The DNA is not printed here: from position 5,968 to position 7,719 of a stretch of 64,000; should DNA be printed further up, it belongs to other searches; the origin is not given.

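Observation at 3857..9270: Operon of a GtrA-family membrane protein plus three tandem neutral-ceramidase-like paralogues, only the last one secreted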

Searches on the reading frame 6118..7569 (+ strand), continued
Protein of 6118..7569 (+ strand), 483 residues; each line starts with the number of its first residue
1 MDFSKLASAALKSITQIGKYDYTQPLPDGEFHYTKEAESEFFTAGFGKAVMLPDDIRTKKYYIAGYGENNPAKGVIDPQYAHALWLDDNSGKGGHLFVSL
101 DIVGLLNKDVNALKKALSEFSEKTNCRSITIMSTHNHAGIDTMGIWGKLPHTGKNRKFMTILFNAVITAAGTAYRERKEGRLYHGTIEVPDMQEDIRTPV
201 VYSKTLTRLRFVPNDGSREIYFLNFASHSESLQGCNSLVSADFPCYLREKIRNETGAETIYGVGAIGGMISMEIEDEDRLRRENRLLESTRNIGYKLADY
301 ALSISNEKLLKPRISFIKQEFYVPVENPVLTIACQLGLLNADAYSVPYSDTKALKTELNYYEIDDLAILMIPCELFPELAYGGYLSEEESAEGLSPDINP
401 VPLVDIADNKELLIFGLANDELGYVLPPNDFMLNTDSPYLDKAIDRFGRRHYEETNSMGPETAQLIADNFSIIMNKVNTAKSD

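Call 27: predict_structure(alignment_id=A2)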
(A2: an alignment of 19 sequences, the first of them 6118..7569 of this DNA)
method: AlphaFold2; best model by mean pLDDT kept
length: 483 residues; sequences in the alignment: 19
mean_pLDDT: 80.1   pTM: 0.85
mean pLDDT of the five models: 80.1, 79.1, 74.8, 74.0, 68.3
residues with pLDDT >= 90: 207; 70-90: 148; 50-70: 87; < 50: 41
segments of 3 or more residues with pLDDT < 50: 1-19, 65-67, 147-154, 269-274, 440-442
pLDDT, mean of each block of 10 residues (from residue 1): 39 43 74 94 97 78 54 76 97 95 79 89 93 76 49 61 92 97 93 63 87 96 80 61 89 97 70 50 62 90 96 96 82 65 71 88 96 88 88 89 95 89 85 65 64 69 95 96 92
secondary structure, 60 per line:
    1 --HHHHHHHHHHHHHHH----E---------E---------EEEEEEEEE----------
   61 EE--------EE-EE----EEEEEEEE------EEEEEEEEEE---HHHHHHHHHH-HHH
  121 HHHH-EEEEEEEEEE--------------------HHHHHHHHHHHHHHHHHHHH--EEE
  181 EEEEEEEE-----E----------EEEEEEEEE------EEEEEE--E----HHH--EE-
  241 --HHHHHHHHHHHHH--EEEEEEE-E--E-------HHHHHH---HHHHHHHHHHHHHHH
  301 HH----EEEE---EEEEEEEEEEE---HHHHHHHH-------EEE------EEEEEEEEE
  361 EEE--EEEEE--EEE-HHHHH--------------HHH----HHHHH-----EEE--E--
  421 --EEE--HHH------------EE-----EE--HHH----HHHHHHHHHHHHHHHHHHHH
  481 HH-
elements in order: H3-17 E42-50 E80-87 E94-103 H107-116 H118-124 E126-135 H156-175 E178-188 E205-213 E220-225 H243-255 E258-264 H277-282 H286-302 E307-310 E314-324 H328-335 E343-345 E352-363 E366-370 E373-375 H377-381 H403-407 E413-415 E423-425 H461-482
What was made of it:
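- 6118..7569 (+): par2: ceramidase-like hydrolase (483 aa), no signal peptide; the most widespread and most conserved subfamily. AF2 model with pLDDT 80 and pTM 0.85 (call 27).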

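Call 30: fold_search(model_id=the predicted structure, library=pdb)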
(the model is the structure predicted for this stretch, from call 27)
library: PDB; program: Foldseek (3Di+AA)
matches with E <= 10: 713; with E <= 0.001: 4
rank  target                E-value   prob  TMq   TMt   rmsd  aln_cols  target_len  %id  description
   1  2zws                  1.5e-21  1.00  0.61  0.48   7.7       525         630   15  Crystal Structure Analysis of neutral ceramidase from Pseudomonas aeruginosa (released 2009-03-03)
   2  2zxc_A                9.9e-21  1.00  0.61  0.47   6.3       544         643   14  Ceramidase complexed with C2 (released 2009-02-03)
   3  4wgk_A                1.1e-19  1.00  0.61  0.45   7.2       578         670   14  Crystal structure of human neutral ceramidase with Zn-bound phosphate (released 2015-07-08)
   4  4wgk_B                2.0e-19  1.00  0.62  0.46   7.2       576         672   14  Crystal structure of human neutral ceramidase with Zn-bound phosphate (released 2015-07-08)
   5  9jus_V                4.4e-03  0.10  0.09  0.06  26.7       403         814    8  Structure of villin bound to an actin trimer (released 2025-10-08)
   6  9jvt_V                4.9e-03  0.18  0.14  0.16  18.4       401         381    8  Structure of the C-terminal 4 domains (V4-V6-HP) villin bound to an actin (released 2025-10-15)
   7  7uy7_A                6.6e-03  0.07  0.09  0.08  28.4       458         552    8  Tetrahymena CST with Polymerase alpha-Primase (released 2022-07-13)
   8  9jus_v                9.8e-03  0.09  0.10  0.07  26.1       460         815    9  Structure of villin bound to an actin trimer (released 2025-10-08)
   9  9jvt_v                1.2e-02  0.13  0.15  0.16  18.0       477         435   10  Structure of the C-terminal 4 domains (V4-V6-HP) villin bound to an actin (released 2025-10-15)
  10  3aj3                  3.6e-02  0.16  0.15  0.22  14.5       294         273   12  Crystal structure of selenomethionine substituted 4-pyridoxolactonase from Mesorhizobium loti (released 2011-05-25)
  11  7p2b_A                3.6e-02  0.16  0.14  0.10  15.3       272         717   10  Crystal structure of human gelsolin amyloid mutant A551P (released 2022-05-18)
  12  6q9z_A                3.9e-02  0.08  0.12  0.10  18.6       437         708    9  Crystal structure of the pathological G167R variant of calcium-free human gelsolin, (released 2019-11-27)
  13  6q9r_A                4.3e-02  0.08  0.13  0.10  20.1       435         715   10  Crystal structure of the pathological N184K variant of calcium-free human gelsolin (released 2019-11-27)
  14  4gyz_E                4.6e-02  0.12  0.13  0.21  19.2       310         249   10  Mus Musculus Tdp2 Bound to dAMP and Mg2+ (released 2012-10-31)
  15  7fiv_B                4.9e-02  0.05  0.10  0.08  24.6       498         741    8  Crystal structure of the complex formed by Wolbachia cytoplasmic incompatibility factors CidA and CidBND1-ND2 from wPi (released 2022-04-06)
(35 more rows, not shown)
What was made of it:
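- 6118..7569 (+): Foldseek to 2zws gives 1.5e-21 (call 30).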

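Call 31: search_solved_structures(query=A2, max_evalue=1, show_alignments=3)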
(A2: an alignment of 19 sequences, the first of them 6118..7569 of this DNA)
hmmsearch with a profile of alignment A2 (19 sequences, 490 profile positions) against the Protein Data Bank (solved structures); distinct sequences matched with E-value up to 1: 7.
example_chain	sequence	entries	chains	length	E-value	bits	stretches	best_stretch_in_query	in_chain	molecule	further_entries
4wgk_A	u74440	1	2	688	3.1e-07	32.4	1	69-259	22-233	Neutral ceramidase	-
2zws_A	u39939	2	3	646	0.0012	20.6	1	69-253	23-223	Neutral ceramidase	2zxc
2q5c_A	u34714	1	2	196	0.094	14.3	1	290-349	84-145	NtrC family transcriptional regulator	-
9hmf_M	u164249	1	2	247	0.29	12.7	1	190-257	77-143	Chemotaxis protein MotB, putative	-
6ykp_F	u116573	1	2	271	0.3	12.7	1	172-257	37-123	Chemotaxis protein MotB, putative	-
6ykr_F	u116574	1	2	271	0.3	12.7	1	172-257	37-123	Chemotaxis protein MotB, putative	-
6ykm_F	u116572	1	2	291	0.41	12.2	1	190-257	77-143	Chemotaxis protein MotB, putative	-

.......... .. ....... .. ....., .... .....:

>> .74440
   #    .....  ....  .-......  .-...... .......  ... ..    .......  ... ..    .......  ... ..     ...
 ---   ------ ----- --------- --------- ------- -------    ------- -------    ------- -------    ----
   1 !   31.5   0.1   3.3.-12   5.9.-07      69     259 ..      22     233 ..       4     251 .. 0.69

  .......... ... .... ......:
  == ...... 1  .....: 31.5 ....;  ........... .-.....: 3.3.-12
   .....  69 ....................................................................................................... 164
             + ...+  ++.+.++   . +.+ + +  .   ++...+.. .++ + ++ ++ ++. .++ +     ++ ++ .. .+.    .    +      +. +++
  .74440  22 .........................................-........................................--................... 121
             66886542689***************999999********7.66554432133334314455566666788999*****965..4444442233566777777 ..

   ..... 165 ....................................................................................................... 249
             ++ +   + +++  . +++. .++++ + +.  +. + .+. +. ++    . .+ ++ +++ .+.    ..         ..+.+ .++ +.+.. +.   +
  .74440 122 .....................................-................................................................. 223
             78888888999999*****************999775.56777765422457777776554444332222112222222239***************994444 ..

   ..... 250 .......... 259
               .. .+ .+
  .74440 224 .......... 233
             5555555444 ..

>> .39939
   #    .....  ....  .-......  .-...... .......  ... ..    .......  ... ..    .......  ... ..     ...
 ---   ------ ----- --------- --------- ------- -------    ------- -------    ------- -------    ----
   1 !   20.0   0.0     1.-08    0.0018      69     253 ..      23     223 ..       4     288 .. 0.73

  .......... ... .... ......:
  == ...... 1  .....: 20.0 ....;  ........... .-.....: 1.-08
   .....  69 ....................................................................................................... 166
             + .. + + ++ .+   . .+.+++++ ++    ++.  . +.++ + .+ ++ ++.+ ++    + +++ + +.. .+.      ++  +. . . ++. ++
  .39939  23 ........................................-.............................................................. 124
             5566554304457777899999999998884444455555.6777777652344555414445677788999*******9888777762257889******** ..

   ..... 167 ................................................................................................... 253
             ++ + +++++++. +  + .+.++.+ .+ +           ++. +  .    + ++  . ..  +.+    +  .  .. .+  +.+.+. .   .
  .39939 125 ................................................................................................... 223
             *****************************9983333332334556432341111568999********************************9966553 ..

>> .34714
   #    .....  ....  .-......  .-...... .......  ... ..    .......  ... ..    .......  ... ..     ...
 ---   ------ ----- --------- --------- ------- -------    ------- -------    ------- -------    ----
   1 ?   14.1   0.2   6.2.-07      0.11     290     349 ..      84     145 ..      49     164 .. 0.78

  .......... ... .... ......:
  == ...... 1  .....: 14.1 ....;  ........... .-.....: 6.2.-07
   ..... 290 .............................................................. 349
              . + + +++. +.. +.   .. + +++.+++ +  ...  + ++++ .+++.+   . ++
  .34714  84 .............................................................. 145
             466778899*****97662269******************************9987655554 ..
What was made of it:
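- On Neutral/alkaline non-lysosomal ceramidase (Pfam PF04734 catalytic domain; EC 3.5.1.23): The two His align significantly (call 31).
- Closest known: Human neutral ceramidase ASAH2. Same: It is the only PDB family hit by sequence profile (3e-7; call 31).
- The profile against the PDB hits 4wgk at 3e-7 and 2zws at 1e-3, and no other family at E <= 0.01 (call 31).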

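Call 35: search_solved_structures(query=A3, max_evalue=10, show_alignments=2)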
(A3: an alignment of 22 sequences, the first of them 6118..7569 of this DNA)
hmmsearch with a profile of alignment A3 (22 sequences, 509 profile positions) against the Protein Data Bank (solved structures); distinct sequences matched with E-value up to 10: 4.
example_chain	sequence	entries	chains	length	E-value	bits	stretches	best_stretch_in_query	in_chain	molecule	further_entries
4wgk_A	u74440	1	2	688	0.0028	19.3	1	86-301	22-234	Neutral ceramidase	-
2zws_A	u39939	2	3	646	0.083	14.4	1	193-307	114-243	Neutral ceramidase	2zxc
5gm6_a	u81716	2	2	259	0.23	13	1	314-369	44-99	Pre-mRNA-splicing factor CWC24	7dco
3tt3_H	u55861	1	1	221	1.4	10.4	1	462-491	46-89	mouse monoclonal 1gG1 Fab fragment, kappa light chain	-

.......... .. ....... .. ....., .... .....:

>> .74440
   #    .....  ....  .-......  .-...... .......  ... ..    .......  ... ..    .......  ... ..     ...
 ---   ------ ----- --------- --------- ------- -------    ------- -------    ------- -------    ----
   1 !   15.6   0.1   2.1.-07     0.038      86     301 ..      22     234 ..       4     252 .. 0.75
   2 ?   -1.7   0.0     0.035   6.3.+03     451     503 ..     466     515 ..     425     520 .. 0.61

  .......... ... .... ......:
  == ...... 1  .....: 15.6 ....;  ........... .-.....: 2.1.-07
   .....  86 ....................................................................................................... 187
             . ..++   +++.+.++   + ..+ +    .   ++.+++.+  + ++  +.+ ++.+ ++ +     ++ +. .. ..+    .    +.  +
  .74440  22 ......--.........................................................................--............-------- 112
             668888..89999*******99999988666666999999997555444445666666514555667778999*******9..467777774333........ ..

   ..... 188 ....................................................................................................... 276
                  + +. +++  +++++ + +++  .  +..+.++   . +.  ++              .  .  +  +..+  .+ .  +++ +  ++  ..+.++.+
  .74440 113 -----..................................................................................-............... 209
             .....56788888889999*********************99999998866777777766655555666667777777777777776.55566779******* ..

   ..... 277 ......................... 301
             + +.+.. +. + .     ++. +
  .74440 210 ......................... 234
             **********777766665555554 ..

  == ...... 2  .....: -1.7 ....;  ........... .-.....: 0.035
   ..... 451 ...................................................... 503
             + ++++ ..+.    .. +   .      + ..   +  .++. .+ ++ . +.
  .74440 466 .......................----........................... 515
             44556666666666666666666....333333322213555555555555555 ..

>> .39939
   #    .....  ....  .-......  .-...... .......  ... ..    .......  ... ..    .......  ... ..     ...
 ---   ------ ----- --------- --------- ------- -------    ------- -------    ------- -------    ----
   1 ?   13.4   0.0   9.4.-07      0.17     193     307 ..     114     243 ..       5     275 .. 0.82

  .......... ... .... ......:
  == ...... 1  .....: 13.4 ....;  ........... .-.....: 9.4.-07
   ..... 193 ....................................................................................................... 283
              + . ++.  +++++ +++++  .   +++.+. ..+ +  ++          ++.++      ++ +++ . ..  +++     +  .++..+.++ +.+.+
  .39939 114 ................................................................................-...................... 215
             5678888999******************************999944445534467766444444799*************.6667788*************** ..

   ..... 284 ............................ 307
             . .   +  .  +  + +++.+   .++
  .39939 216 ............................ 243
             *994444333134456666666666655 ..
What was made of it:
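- Closest known: Human neutral ceramidase ASAH2. Same: Tyr579 and Tyr591 align to GY and HYEE at sub-threshold level (call 35).
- A sub-threshold alignment places GY and HYEE on Tyr579 and Tyr591 (call 35).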

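Call 42: search_protein_families(library=pfam, proteins=[L001:984-2813:-, L001:2975-3946:+, L025:7820-9163:+, L022:6990-7961:+, L025:3354-4718:+, L033:4410-6074:-, L033:11351-12634:+, L019:11151-12236:+, L033:2050-4065:+], max_evalue=0.01)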
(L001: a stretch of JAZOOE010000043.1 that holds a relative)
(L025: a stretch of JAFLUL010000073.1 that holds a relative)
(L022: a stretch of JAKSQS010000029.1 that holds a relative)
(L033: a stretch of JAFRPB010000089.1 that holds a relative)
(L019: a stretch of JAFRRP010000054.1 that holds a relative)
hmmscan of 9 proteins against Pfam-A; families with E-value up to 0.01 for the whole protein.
L001:984-2813:- (609 aa): 1 family
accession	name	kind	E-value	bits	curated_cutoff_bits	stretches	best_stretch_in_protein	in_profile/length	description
PF12948.12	MSP7_C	-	0.0063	17.7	27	0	457-504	57-103/125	MSP7-like protein C-terminal domain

L001:2975-3946:+ (324 aa): 4 families
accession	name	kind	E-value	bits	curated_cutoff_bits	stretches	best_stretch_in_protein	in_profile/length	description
PF13088.12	BNR_2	-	7.4e-71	239.2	31.4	1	31-305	1-276/277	BNR repeat-like domain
PF02012.26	BNR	-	3.5e-07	29.6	27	0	218-227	3-12/12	BNR/Asp-box repeat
PF13859.12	BNR_3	-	1e-05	25.6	27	1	89-231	74-216/308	BNR repeat-like domain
PF15902.12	Sortilin-Vps10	-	7.2e-05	22.2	33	0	163-283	5-113/446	Sortilin, neurotensin receptor 3,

L025:7820-9163:+ (448 aa): 0 families

L022:6990-7961:+ (324 aa): 9 families
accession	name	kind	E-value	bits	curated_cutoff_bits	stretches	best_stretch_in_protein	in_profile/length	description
PF12146.15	Hydrolase_4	-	4.3e-15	56.1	27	2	101-190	8-99/239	Serine aminopeptidase, S33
PF00561.26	Abhydrolase_1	-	7.1e-15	55.8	25.8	1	101-201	4-102/245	alpha/beta hydrolase fold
PF02129.25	Peptidase_S15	-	3.6e-10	40.4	23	2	107-207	46-134/262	X-Pro dipeptidyl-peptidase (S15 family)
PF12697.13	Abhydrolase_6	-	7.3e-10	40.3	26.3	1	101-204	2-95/217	Alpha/beta hydrolase family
PF00326.27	Peptidase_S9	-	6.6e-09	36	22.6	1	118-315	7-209/213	Prolyl oligopeptidase family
PF01738.24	DLH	-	9.5e-05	22.5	21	0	239-294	127-187/217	Dienelactone hydrolase family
PF03959.19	FSH1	-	0.00013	22.1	21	1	237-295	142-201/211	Serine hydrolase (FSH1)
PF20408.4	Abhydrolase_11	-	0.0051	17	27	0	246-295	120-167/193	Alpha/beta hydrolase domain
PF20434.5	BD-FAE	-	0.0086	16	26.8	0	240-271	176-207/215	BD-FAE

L025:3354-4718:+ (455 aa): 0 families

L033:4410-6074:- (554 aa): 0 families

L033:11351-12634:+ (428 aa): 0 families

L019:11151-12236:+ (362 aa): 0 families

L033:2050-4065:+ (672 aa): 3 families
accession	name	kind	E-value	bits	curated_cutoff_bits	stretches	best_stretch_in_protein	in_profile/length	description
PF01055.32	Glyco_hydro_31_2nd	-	4.1e-38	132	23.5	1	284-568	43-325/328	Glycosyl hydrolases family 31 TIM-barrel domain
PF21365.3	Glyco_hydro_31_3rd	-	8.6e-22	77.8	24.4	1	579-661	1-85/87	Glycosyl hydrolase family 31 C-terminal domain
PF13802.12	Gal_mutarotas_2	-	3.9e-06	27.7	27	1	80-147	96-145/184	Glycosyl hydrolase 31 N-terminal galactose mutarotase-like domain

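Call 43: search_protein_representatives(alignment_id=A2)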
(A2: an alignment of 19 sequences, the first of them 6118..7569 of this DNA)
Query: 19 sequences, 490 profile positions. Proteins with E-value up to 0.001 (for the whole library): 5251; up to 1e-10: 2010; up to 1e-30: 642. The best 150 are listed.
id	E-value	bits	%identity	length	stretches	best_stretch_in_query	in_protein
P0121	5.1e-181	618.8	-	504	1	44-489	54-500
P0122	1.3e-167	574.6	-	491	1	12-486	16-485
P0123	1.5e-146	505.2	-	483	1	12-482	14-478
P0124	1.5e-145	501.9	-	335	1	149-483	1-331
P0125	2.8e-141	487.8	-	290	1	5-296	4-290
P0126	8.6e-139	479.6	-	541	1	3-485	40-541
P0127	4.8e-136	470.5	-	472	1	44-488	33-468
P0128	4.4e-135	467.3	-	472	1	34-482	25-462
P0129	2.1e-133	461.8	-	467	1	44-485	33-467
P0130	1.2e-132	459.3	-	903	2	34-278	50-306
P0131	6.7e-132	456.8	-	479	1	3-485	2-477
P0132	1.1e-131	456.1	-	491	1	27-485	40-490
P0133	4.8e-128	444.1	-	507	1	18-484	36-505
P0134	3.2e-127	441.4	-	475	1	26-486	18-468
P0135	4.5e-126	437.6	-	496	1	35-484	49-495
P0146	4.3e-116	404.7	-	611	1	43-480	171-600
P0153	1.1e-110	386.9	-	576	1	34-481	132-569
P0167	1.5e-104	366.6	-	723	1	39-478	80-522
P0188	1.1e-98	347.3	-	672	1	25-485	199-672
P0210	2.6e-93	329.6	-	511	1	26-483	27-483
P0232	5.7e-85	302.0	-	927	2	67-482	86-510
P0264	9.0e-76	271.7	-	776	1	25-485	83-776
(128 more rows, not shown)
